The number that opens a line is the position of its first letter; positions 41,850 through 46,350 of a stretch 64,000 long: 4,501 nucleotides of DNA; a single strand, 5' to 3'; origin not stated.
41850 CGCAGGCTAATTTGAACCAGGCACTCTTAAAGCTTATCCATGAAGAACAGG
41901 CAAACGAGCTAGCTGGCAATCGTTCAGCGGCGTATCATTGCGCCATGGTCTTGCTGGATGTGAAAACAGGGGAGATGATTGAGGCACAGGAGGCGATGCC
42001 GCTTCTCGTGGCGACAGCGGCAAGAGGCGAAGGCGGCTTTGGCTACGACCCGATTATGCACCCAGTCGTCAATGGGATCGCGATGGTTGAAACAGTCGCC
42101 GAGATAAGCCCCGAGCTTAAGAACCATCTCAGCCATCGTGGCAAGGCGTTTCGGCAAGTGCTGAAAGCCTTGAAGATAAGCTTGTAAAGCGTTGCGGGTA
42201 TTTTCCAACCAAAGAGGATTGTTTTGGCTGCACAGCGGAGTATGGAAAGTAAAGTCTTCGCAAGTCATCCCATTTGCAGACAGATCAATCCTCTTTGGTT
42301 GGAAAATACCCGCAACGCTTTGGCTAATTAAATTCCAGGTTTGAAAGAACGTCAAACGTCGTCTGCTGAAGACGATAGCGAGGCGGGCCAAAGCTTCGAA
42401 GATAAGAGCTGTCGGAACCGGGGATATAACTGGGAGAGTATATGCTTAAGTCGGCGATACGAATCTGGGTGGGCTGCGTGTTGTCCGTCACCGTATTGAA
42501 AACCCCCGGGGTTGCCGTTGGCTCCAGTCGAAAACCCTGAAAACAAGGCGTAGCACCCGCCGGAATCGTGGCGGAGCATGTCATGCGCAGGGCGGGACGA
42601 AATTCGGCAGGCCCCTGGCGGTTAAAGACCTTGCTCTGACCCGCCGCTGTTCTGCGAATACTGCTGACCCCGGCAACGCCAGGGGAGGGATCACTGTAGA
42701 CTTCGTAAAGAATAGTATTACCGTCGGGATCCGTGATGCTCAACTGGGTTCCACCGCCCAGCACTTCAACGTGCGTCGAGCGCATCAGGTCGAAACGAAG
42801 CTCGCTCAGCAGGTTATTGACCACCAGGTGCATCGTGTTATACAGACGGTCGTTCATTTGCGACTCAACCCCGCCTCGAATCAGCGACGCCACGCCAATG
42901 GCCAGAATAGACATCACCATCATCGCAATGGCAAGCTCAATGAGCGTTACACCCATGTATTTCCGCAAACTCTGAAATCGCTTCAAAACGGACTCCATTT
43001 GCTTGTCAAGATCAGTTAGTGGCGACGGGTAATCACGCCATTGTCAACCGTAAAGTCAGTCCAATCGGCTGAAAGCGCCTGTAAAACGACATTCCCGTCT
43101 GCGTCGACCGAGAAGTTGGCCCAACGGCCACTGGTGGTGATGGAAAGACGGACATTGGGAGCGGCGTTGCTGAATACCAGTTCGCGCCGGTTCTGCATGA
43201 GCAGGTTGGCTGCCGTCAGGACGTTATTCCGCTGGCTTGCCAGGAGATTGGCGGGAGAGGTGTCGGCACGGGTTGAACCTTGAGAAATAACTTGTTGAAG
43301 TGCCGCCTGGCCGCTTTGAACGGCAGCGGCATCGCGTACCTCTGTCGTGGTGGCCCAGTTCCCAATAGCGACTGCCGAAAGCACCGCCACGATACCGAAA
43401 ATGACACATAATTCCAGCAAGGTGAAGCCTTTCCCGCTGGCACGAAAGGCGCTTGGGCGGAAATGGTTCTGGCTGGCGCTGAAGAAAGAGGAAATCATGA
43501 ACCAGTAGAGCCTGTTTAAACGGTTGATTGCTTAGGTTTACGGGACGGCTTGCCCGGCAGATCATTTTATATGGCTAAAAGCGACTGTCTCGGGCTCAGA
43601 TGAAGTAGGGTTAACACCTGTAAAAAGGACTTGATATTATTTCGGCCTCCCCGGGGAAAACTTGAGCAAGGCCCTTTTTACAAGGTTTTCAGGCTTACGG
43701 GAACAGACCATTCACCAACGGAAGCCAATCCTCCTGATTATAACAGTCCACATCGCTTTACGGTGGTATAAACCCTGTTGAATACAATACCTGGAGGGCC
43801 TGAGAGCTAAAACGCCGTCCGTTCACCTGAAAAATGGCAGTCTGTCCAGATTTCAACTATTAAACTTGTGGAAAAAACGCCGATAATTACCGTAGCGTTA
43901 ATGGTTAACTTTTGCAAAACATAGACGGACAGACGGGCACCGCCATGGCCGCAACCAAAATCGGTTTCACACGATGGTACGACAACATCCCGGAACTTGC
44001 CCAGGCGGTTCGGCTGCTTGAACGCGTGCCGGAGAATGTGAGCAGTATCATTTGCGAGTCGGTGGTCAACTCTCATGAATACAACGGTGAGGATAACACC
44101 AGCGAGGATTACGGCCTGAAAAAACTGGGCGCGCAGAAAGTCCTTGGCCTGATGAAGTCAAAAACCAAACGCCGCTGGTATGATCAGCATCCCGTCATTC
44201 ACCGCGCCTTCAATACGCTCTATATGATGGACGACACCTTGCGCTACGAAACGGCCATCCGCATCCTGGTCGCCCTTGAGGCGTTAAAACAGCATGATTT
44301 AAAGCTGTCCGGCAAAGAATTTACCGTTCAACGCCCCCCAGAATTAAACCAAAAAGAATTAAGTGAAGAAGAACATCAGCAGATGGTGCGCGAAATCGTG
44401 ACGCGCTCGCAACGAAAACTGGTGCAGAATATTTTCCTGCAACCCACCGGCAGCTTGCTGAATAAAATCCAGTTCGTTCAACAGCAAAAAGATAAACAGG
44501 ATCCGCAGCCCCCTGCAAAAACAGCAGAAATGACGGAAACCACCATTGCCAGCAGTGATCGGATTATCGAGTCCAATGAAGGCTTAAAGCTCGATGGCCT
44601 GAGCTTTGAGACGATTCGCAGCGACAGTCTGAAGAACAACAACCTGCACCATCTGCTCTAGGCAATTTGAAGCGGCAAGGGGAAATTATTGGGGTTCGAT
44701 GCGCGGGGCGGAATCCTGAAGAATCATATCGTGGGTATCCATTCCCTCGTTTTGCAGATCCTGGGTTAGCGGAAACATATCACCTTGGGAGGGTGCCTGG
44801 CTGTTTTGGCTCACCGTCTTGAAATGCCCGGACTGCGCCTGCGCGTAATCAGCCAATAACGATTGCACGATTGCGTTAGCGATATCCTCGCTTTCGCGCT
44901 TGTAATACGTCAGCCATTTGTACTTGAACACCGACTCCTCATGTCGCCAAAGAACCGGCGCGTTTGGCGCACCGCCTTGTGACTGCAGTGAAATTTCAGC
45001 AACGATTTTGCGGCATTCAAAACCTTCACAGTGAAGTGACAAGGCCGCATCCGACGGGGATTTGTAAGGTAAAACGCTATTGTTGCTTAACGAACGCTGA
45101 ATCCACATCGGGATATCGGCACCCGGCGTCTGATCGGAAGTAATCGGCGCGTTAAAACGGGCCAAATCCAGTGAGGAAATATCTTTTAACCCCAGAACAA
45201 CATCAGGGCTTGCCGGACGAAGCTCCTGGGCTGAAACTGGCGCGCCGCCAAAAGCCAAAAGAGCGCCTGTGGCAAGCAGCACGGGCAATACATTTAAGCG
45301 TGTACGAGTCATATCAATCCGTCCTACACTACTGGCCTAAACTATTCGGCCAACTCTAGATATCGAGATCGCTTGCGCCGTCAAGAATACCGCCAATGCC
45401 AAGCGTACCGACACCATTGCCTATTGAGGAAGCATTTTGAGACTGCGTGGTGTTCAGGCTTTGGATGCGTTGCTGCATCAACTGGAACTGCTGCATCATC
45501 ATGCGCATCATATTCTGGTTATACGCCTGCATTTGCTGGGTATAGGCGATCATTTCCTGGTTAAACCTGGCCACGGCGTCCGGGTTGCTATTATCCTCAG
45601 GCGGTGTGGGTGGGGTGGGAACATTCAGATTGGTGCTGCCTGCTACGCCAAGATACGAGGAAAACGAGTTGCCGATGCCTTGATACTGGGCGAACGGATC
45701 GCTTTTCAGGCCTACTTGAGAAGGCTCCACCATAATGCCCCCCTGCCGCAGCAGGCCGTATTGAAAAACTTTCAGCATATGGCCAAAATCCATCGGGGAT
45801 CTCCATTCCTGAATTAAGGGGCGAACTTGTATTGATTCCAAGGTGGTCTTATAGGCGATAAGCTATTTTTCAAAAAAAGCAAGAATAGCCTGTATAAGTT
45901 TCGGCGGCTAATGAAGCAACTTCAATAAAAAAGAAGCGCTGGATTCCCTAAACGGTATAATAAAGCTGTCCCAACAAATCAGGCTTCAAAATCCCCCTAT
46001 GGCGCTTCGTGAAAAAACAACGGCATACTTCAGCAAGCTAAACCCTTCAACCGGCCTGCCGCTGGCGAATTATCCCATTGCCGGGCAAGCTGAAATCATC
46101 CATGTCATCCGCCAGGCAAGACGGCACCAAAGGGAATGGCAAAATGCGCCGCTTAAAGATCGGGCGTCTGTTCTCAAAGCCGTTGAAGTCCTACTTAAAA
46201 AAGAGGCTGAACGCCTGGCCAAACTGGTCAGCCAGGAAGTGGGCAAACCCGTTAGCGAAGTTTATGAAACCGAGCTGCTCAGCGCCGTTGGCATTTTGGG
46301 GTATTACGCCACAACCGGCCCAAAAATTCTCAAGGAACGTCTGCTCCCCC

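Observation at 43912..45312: Duplicated two-gene module, locus 2 (convergent arrangement)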

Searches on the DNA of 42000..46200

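Call 76: search_rna_families(source=window, start=42000, end=46200, threshold=evalue, max_evalue=1)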
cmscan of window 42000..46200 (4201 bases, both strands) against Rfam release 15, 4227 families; matches with E-value up to 1: 0.
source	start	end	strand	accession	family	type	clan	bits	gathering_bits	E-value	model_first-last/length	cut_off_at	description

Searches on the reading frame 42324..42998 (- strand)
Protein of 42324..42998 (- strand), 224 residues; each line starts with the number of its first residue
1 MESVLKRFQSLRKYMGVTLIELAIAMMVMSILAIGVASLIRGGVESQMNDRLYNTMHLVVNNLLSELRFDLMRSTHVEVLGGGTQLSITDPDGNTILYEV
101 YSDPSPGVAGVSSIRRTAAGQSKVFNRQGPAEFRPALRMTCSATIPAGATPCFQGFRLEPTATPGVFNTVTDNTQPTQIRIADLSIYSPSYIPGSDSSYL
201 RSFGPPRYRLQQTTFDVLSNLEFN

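Call 10: search_protein_families(library=pfam, proteins=[window:42324-42998:-], max_evalue=1)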
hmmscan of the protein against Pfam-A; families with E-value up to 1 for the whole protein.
window:42324-42998:- (224 aa): 1 family
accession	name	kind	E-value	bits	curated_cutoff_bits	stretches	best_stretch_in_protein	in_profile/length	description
PF07963.17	N_methyl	-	0.00017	21.5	21.2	1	16-36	6-26/27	Prokaryotic N-terminal methylation motif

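Call 11: search_protein_families(library=ncbifam, proteins=[window:42324-42998:-], max_evalue=1)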
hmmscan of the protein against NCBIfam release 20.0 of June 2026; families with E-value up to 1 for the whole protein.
window:42324-42998:- (224 aa): 5 families
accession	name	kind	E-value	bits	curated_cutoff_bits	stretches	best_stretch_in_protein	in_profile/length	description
TIGR01707.1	gspI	equivalog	0.0026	18.2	44.35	1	16-72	1-57/101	type II secretion system minor pseudopilin GspI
NF007848.0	PRK10557.1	equivalog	0.0064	15.8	120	1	12-89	8-85/192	prepilin peptidase-dependent protein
TIGR02523.1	type_IV_pilV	equivalog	0.012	16.1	52.2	1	15-70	2-57/139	type IV pilus modification protein PilV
TIGR02532.1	IV_pilin_GFxxxE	domain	0.027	14.3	16.3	1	16-36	3-23/24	prepilin-type N-terminal cleavage/methylation domain-containing protein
NF007800.0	PRK10506.1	equivalog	0.1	12.4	158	1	10-57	4-48/163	prepilin peptidase-dependent protein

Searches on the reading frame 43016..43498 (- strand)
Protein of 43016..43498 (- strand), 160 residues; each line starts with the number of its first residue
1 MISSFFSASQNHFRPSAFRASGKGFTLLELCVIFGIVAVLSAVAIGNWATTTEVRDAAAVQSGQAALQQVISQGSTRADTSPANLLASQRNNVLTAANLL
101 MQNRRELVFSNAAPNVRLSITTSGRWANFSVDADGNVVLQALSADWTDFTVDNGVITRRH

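Call 10: search_protein_families(library=pfam, proteins=[window:43016-43498:-], max_evalue=1)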
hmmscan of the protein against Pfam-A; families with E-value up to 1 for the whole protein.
window:43016-43498:- (160 aa): 2 families
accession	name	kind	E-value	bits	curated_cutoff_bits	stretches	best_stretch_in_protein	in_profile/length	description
PF07963.17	N_methyl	-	0.009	16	21.2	1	23-45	5-27/27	Prokaryotic N-terminal methylation motif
PF02762.20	Cbl_N3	-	0.084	13.2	25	0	116-138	30-52/86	CBL proto-oncogene N-terminus, SH2-like domain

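Call 11: search_protein_families(library=ncbifam, proteins=[window:43016-43498:-], max_evalue=1)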
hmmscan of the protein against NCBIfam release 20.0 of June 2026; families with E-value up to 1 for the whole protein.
window:43016-43498:- (160 aa): 9 families
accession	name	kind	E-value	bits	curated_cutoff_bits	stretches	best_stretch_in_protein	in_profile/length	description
NF007862.0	PRK10574.1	equivalog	1.4e-05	25.3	138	1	22-49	4-31/145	prepilin peptidase-dependent pilin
NF041775.1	typeIV_PilA_Myxo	equivalog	0.00031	20.8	400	1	14-48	2-36/214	type IV pilin protein PilA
NF007800.0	PRK10506.1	equivalog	0.00046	20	158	1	22-127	8-117/163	prepilin peptidase-dependent protein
TIGR01708.2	typeII_sec_gspH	equivalog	0.0011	19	80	1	23-59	2-41/169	type II secretion system minor pseudopilin GspH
NF040999.1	pilin_ComGC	equivalog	0.002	18.3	75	1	23-72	2-47/84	competence type IV pilus major pilin ComGC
NF041013.1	T4P_ComGE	equivalog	0.022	14.9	49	1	23-70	4-49/83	competence type IV pilus minor pilin ComGE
TIGR01710.1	typeII_sec_gspG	equivalog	0.024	14.7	88.85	1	23-69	1-47/134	type II secretion system major pseudopilin GspG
NF047828.1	T3SSXpsI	equivalog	0.039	14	150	1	23-69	2-49/132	type II secretion system protein XpsI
TIGR03360.1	VI_minor_1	equivalog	0.062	13.1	124.2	1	50-156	24-133/187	type VI secretion system-associated protein VasI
